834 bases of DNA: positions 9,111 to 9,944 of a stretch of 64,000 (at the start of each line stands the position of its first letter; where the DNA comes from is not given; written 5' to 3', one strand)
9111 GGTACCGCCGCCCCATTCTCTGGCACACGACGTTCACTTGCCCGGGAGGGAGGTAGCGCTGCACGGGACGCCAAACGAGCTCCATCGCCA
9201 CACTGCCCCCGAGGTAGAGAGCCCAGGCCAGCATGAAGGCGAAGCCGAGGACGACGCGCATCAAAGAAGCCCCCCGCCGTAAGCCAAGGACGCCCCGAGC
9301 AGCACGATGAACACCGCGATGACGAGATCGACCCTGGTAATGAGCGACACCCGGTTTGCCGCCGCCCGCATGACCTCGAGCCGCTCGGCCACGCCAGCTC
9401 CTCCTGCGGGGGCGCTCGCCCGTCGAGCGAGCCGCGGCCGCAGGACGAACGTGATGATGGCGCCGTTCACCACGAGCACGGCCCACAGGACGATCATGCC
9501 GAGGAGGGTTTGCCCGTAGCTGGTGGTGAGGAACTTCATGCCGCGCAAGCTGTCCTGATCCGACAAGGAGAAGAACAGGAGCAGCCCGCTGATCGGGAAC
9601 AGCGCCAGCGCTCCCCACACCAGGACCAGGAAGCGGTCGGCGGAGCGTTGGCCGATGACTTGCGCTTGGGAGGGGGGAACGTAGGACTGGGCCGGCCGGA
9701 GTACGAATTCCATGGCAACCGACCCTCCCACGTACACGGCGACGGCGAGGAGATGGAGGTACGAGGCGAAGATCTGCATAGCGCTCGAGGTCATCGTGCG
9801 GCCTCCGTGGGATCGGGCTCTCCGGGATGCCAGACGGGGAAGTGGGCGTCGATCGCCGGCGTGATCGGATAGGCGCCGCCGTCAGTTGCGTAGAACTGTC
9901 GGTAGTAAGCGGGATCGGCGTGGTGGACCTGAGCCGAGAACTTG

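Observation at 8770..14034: Orphan Mo-bisPGD catalytic subunit coupled to a nitroreductase-fold protein and twin 4-TM proteins instead of Fe-S, heme and chaperone subunits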

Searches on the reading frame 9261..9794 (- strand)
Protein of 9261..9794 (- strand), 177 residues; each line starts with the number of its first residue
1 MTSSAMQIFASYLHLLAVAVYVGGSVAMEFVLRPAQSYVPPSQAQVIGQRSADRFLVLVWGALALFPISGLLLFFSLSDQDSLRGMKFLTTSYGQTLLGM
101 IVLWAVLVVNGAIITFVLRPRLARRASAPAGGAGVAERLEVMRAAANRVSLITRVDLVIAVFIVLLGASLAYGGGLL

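Call 4: search_protein_families(library=pfam, proteins=[window:9261-9794:-], max_evalue=0.01)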
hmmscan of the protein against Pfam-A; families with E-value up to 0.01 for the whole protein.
window:9261-9794:- (177 aa): 1 family
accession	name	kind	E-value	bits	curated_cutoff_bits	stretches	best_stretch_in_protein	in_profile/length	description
PF05425.18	CopD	-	4.2e-09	37.2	32.1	1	52-170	4-105/105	Copper resistance protein D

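Call 5: search_protein_families(library=ncbifam, proteins=[window:9261-9794:-], max_evalue=0.01)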
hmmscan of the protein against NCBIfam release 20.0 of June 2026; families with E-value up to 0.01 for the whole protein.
window:9261-9794:- (177 aa): 1 family
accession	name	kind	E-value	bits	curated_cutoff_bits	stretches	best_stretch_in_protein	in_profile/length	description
NF033808.0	copper_CopD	equivalog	3.2e-07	30.3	195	1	5-171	145-290/295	copper homeostasis membrane protein CopD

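Call 32: search_protein_families(library=pfam, proteins=[window:9261-9794:-], max_evalue=10)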
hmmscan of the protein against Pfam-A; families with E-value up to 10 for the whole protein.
window:9261-9794:- (177 aa): 6 families
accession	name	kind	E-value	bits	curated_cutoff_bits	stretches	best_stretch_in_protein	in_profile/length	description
PF05425.18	CopD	-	4.2e-09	37.2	32.1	1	52-170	4-105/105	Copper resistance protein D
PF09980.14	DUF2214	-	0.017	15.5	34.1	1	8-174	3-146/147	Predicted membrane protein (DUF2214)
PF06596.16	PsbX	-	0.3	11.6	25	1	56-80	10-34/38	Photosystem II reaction centre X protein (PsbX)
PF10907.13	DUF2749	-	0.33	11.5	25.5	1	100-139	9-48/72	Protein of unknown function (DUF2749)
PF10027.14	DUF2269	-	0.34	11.4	28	1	12-127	5-108/150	Predicted integral membrane protein (DUF2269)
PF11027.13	DUF2615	-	4.8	7.7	23.4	1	95-127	52-80/104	Protein of unknown function (DUF2615)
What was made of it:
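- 9261..9794 (-): TM_A: 177-aa CopD-like four-helix membrane protein. N-terminus outside; conserved loops on the cytoplasmic side. PF05425 37.2 bits, above the 32.1 cut-off (call 4); weak hits to DUF2214 and DUF2269 (call 32).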

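Call 41: search_solved_structures(query=A3, max_evalue=10, show_alignments=2)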
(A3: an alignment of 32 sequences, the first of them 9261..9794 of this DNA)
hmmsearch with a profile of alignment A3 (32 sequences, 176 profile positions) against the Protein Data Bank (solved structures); distinct sequences matched with E-value up to 10: 1.
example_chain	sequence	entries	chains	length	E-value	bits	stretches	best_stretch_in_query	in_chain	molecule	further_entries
6oap_A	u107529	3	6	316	0.98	12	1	107-144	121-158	Dual sensor histidine kinase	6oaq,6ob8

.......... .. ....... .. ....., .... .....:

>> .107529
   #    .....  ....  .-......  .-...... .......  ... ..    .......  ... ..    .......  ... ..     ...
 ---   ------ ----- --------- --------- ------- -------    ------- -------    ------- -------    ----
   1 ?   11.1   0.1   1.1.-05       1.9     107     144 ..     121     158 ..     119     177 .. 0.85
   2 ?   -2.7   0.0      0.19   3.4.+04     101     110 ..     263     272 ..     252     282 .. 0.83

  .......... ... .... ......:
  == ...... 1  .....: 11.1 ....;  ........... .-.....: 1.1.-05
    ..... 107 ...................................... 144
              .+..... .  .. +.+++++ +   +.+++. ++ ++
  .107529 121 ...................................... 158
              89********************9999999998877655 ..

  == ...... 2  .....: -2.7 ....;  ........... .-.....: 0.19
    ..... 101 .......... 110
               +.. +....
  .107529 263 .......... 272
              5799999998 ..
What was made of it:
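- Tried and rejected: The TM_A profile gave nothing (call 41).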

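Call 46: find_homologous_proteins(query=window:9261-9794:-, max_evalue=0.001)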
Query window:9261-9794:- (177 aa): 123 proteins with E <= 0.001 among 2786 candidates; the best 120 are listed.
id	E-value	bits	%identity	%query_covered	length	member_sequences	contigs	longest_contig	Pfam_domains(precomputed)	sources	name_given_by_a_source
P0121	1.5e-98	345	100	97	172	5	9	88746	PF05425.19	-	-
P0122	6.2e-96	337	94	100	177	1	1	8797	PF05425.19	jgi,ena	-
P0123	8.8e-96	336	93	100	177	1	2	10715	PF05425.19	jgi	jgi:uncharacterized membrane protein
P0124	2.3e-90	319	89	100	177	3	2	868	PF05425.19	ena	-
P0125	1.7e-88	313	86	100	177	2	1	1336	PF05425.19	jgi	-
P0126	3.7e-82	292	82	100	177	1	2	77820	PF05425.19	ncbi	ncbi:MAG: CopD family protein [Acidimicrobiales bacterium]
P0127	6.9e-80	285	81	100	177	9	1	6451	PF05425.19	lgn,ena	-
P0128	2.3e-79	283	79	100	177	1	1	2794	PF05425.19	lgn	-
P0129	2.4e-79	283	81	100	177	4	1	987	PF05425.19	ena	-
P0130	2.6e-77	276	77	100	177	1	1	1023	PF05425.19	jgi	jgi:putative copper export protein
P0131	2.6e-75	270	77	100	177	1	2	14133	PF05425.19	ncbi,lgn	-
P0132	2.9e-74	266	74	100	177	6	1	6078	PF05425.19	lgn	-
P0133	5.3e-73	262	74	100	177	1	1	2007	PF05425.19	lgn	-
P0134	5.0e-70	253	71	100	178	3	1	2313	PF05425.19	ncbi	-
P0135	8.9e-70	252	71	100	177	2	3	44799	PF05425.19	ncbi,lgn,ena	-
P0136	3.0e-69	250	71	100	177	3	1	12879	PF05425.19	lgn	-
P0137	7.0e-69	249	70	100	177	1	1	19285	PF05425.19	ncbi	-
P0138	1.4e-68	248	68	100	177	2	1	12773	PF05425.19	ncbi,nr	ncbi:MAG: hypothetical protein HKL80_03835 [Acidimicrobiales bacterium]|nr:hypothetical protein [Aci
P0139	4.7e-68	246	71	100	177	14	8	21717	PF05425.19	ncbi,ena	-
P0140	8.2e-67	242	67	100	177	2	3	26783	PF05425.19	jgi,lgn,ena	-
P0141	1.9e-66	241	64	100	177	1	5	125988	PF05425.19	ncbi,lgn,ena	-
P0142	5.9e-66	239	68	100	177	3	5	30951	PF05425.19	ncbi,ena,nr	ncbi:MAG: CopD family protein [Actinomycetota bacterium]|nr:CopD family protein [Actinomycetota bact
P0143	6.8e-66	239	68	100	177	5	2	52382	PF05425.19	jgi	-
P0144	3.7e-65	237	67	100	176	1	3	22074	PF05425.19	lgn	-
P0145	6.0e-65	236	66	97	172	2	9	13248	PF05425.19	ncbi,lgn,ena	-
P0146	9.6e-65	235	62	100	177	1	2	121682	PF05425.19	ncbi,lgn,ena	-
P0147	3.1e-63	231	66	100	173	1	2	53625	PF05425.19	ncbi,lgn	-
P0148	1.6e-62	228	63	100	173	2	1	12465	PF05425.19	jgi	jgi:uncharacterized membrane protein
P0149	2.2e-62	228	64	100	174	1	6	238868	PF05425.19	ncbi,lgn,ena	-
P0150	2.3e-62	228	65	100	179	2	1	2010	PF05425.19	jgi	-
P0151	2.2e-61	225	65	100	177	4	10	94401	PF05425.19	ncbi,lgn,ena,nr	ncbi:MAG: CopD family protein [Actinomycetota bacterium]|nr:CopD family protein [Actinomycetota bact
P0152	5.6e-60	220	63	100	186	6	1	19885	PF05425.19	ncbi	ncbi:MAG: hypothetical protein ACYCX8_00275 [Acidimicrobiales bacterium]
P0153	6.9e-60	220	65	99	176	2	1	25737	PF05425.19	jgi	jgi:uncharacterized membrane protein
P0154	1.4e-59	219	63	100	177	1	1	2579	PF05425.19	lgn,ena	-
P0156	1.5e-49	186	54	98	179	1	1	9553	PF05425.19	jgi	jgi:uncharacterized membrane protein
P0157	3.2e-47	179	52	98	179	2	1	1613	PF05425.19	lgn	-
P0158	8.3e-47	177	55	98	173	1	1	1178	PF05425.19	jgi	-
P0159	2.0e-46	176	51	100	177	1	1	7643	PF05425.19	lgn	-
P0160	2.1e-46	176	54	96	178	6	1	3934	PF05425.19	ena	-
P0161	3.4e-46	175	51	98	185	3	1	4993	PF05425.19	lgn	-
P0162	4.5e-46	175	54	98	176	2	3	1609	PF05425.19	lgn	-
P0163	4.5e-46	175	52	99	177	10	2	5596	PF05425.19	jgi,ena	jgi:uncharacterized membrane protein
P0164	7.2e-46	174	50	100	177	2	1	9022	PF05425.19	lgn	-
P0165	1.1e-45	174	52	98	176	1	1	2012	PF05425.19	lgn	-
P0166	2.0e-45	173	52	98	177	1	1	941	PF05425.19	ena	-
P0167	1.4e-44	170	54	96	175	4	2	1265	PF05425.19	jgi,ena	-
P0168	1.7e-44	170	56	90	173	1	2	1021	PF05425.19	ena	-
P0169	2.6e-44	169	50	100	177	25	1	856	PF05425.19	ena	-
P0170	1.2e-43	167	50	98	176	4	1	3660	PF05425.19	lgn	-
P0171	2.0e-43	166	52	98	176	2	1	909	PF05425.19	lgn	-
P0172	2.0e-43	166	51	99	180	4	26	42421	PF05425.19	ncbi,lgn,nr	ncbi:MAG: hypothetical protein DYH08_10435 [Actinobacteria bacterium ATB1]|nr:hypothetical protein [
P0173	2.3e-43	166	49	98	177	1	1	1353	PF05425.19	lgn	-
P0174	2.9e-43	166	51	95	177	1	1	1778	PF05425.19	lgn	-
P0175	1.6e-42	163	50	97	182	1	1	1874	PF05425.19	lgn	-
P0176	2.6e-42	163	52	98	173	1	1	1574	PF05425.19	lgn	-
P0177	2.9e-42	162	51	97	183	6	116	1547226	PF05425.19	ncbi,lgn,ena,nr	ncbi:MAG: CopD family protein [Thermoflexaceae bacterium]|nr:CopD family protein [Thermoflexaceae ba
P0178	5.6e-42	161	49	96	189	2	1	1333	PF05425.19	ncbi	-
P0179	8.2e-42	161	48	98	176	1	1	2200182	PF05425.19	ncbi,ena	-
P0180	1.6e-41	160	50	97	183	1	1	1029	PF05425.19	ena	-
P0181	2.1e-41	160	49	98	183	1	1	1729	PF05425.19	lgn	-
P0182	2.4e-41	159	51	96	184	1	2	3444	PF05425.19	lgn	-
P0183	4.4e-41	159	51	97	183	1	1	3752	PF05425.19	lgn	-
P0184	5.4e-41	158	50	97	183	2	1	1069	PF05425.19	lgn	-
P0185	6.4e-41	158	49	98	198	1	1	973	PF05425.19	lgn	-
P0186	7.1e-41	158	49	99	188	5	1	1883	PF05425.19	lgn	-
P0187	3.9e-40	155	49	97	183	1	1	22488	PF05425.19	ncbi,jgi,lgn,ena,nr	ncbi:MAG: CopD family protein [Dehalococcoidia bacterium]|nr:CopD family protein [Dehalococcoidia ba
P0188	1.3e-39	154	48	99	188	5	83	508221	PF05425.19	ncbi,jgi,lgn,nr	ncbi:MAG: CopD family protein [Acidimicrobiia bacterium]|nr:CopD family protein [Acidimicrobiia bact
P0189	1.7e-39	153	49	84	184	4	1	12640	PF05425.19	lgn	-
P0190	3.4e-39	152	48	99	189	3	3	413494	PF05425.19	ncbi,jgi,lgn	-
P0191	4.4e-39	152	49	100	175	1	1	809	PF05425.19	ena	-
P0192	5.2e-39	152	48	93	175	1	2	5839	PF05425.19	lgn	-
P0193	6.3e-39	152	48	93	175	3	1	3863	PF05425.19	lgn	-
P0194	6.8e-39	151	51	93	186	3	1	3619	PF05425.19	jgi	jgi:uncharacterized membrane protein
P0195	1.2e-38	151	50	92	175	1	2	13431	PF05425.19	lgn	-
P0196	1.3e-38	151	48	84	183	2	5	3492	PF05425.19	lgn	-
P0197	1.3e-38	151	48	97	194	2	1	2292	PF05425.19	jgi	jgi:uncharacterized membrane protein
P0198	1.3e-38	151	49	100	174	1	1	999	PF05425.19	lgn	-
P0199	1.4e-38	150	47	97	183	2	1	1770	PF05425.19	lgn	-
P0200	1.4e-38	150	47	96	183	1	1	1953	PF05425.19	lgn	-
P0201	1.7e-38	150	48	94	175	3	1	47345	PF05425.19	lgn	-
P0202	2.3e-38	150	50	94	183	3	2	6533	PF05425.19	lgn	-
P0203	3.4e-38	149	48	95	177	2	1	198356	PF05425.19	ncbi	-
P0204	4.0e-38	149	46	97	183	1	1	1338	PF05425.19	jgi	jgi:uncharacterized membrane protein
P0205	7.9e-38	148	45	94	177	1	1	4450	PF05425.19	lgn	-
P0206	1.6e-37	147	48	92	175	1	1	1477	PF05425.19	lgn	-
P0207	1.7e-37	147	47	95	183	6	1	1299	PF05425.19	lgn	-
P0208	3.9e-37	146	47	93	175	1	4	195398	PF05425.19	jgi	jgi:uncharacterized membrane protein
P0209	4.5e-37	146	49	92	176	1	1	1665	PF05425.19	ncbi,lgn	ncbi:MAG: CopD family protein [Pseudomonadales bacterium]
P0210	5.0e-37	145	48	92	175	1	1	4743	PF05425.19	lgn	-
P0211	8.9e-37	145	45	83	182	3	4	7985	PF05425.19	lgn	-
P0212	9.9e-37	144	47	92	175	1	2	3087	PF05425.19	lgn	-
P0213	1.2e-36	144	47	92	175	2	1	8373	PF05425.19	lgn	-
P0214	2.3e-36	143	46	93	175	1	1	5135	PF05425.19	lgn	-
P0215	3.1e-36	143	49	92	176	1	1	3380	PF05425.19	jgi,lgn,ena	-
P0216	4.0e-36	142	47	92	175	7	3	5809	PF05425.19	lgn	-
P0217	1.5e-35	141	46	93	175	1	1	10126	PF05425.19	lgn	-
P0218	1.8e-35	140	47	95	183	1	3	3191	PF05425.19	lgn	-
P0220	2.0e-35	140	42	98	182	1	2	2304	PF05425.19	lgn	-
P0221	2.8e-35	140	45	93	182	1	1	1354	PF05425.19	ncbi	-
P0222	3.1e-35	140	45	88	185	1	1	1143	PF05425.19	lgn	-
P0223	4.2e-35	139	44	83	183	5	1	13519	PF05425.19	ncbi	-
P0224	5.3e-35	139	48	98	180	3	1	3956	PF05425.19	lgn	-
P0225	5.6e-35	139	46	93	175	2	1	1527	PF05425.19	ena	-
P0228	1.5e-34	137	45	93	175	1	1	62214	PF05425.19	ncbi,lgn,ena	-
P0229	4.0e-34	136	44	93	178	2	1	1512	PF05425.19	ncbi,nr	ncbi:MAG: CopD family protein [Pseudomonadales bacterium]|nr:CopD family protein [Pseudomonadales ba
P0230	7.0e-34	135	47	94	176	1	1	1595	PF05425.19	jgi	jgi:uncharacterized membrane protein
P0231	1.4e-33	134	45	93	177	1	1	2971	PF05425.19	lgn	-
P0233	1.5e-33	134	46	92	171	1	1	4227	PF05425.19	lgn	-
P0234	1.5e-33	134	41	87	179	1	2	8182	PF05425.19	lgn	-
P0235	1.8e-33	134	46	92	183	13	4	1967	PF05425.19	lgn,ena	-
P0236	4.3e-33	133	44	76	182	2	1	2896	PF05425.19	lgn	-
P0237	8.4e-33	132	43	93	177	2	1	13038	PF05425.19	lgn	-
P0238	1.5e-32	131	43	92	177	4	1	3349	PF05425.19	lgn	-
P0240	1.4e-31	128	40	95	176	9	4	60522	PF05425.19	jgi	-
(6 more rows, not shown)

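Call 53: predict_structure(alignment_id=A4)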
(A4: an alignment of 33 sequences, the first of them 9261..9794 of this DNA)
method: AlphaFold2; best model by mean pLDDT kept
length: 177 residues; sequences in the alignment: 33
mean_pLDDT: 84.1   pTM: 0.79
mean pLDDT of the five models: 84.1, 82.1, 81.5, 77.8, 77.2
residues with pLDDT >= 90: 66; 70-90: 86; 50-70: 24; < 50: 1
segments of 3 or more residues with pLDDT < 50: none
pLDDT, mean of each block of 10 residues (from residue 1): 79 92 91 87 84 91 92 74 72 87 96 92 65 75 88 93 89 62
secondary structure, 60 per line:
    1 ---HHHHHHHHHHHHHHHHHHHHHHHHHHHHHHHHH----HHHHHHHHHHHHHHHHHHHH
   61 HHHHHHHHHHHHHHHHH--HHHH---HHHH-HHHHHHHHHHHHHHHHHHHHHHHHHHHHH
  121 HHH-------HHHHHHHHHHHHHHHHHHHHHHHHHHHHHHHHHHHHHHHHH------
elements in order: H4-36 H41-77 H80-83 H87-90 H92-123 H131-171
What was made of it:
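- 9261..9794 (-): AF2 model pLDDT 84 with 4 long helices (call 53).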

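Call 55: fold_search(model_id=the predicted structure, library=pdb)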
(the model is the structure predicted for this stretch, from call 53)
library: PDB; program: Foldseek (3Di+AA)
matches with E <= 10: 180; with E <= 0.001: 0
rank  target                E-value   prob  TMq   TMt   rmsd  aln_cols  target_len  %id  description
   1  8w6e_B                2.0e-01  0.99  0.56  0.59   5.7       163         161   10  De novo design of HBC599 binder (released 2024-11-27)
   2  1kqf_C                3.7e-01  0.44  0.30  0.26  10.4       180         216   10  FORMATE DEHYDROGENASE N FROM E. COLI (released 2002-03-15)
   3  7xge_C                4.1e-01  0.75  0.38  0.40   7.5       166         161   11  Crystal structure of MCL-1 in complex with computationally designed inhibitor protein (released 2022-07-20)
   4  7xge_A                5.0e-01  0.75  0.39  0.40   8.5       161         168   12  Crystal structure of MCL-1 in complex with computationally designed inhibitor protein (released 2022-07-20)
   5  8w6f_A                5.2e-01  0.96  0.56  0.60   5.7       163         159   10  Apo structure of HBC binder (released 2024-11-27)
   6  6h2f_E                6.4e-01  0.11  0.20  0.11  36.8       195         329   13  Structure of the pre-pore AhlB of the tripartite alpha-pore forming toxin, AHL, from Aeromonas hydrophila. (released 2019-07-10)
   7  8w6e_A                6.7e-01  0.54  0.35  0.38   7.9       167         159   10  De novo design of HBC599 binder (released 2024-11-27)
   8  6wti_C                8.7e-01  0.25  0.27  0.26   8.3       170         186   16  The Cryo-EM structure of the ubiquinol oxidase from Escherichia coli (released 2021-01-20)
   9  7xge_G                1.1e+00  0.54  0.38  0.41   8.5       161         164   12  Crystal structure of MCL-1 in complex with computationally designed inhibitor protein (released 2022-07-20)
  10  6egc                  1.2e+00  0.33  0.34  0.38   7.7       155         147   12  Single-chain version of 2L4HC2_23 (PDB 5J0K) (released 2019-05-29)
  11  9tas                  1.2e+00  0.60  0.40  0.52   6.9       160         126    8  De novo photoenzyme photoABLE1 in complex with substrate (released 2026-03-25)
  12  8j0h_A                1.2e+00  0.14  0.21  0.27  13.1       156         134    9  Crystal structure of the fission yeast Rex1BD protein(C4H3.06) (released 2023-11-01)
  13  7xge_E                1.3e+00  0.30  0.33  0.37   9.8       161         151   10  Crystal structure of MCL-1 in complex with computationally designed inhibitor protein (released 2022-07-20)
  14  9taq_A                1.4e+00  0.51  0.37  0.48   7.3       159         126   11  De novo photoenzyme variant ABLE-E116C-TXT H49A-L42T (photoABLE1 precursor) in complex with substrate (released 2026-03-25)
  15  6h2f_A                1.6e+00  0.08  0.20  0.12  40.5       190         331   12  Structure of the pre-pore AhlB of the tripartite alpha-pore forming toxin, AHL, from Aeromonas hydrophila. (released 2019-07-10)
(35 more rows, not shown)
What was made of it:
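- The best Foldseek E is 0.2, to generic helical bundles (call 55).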
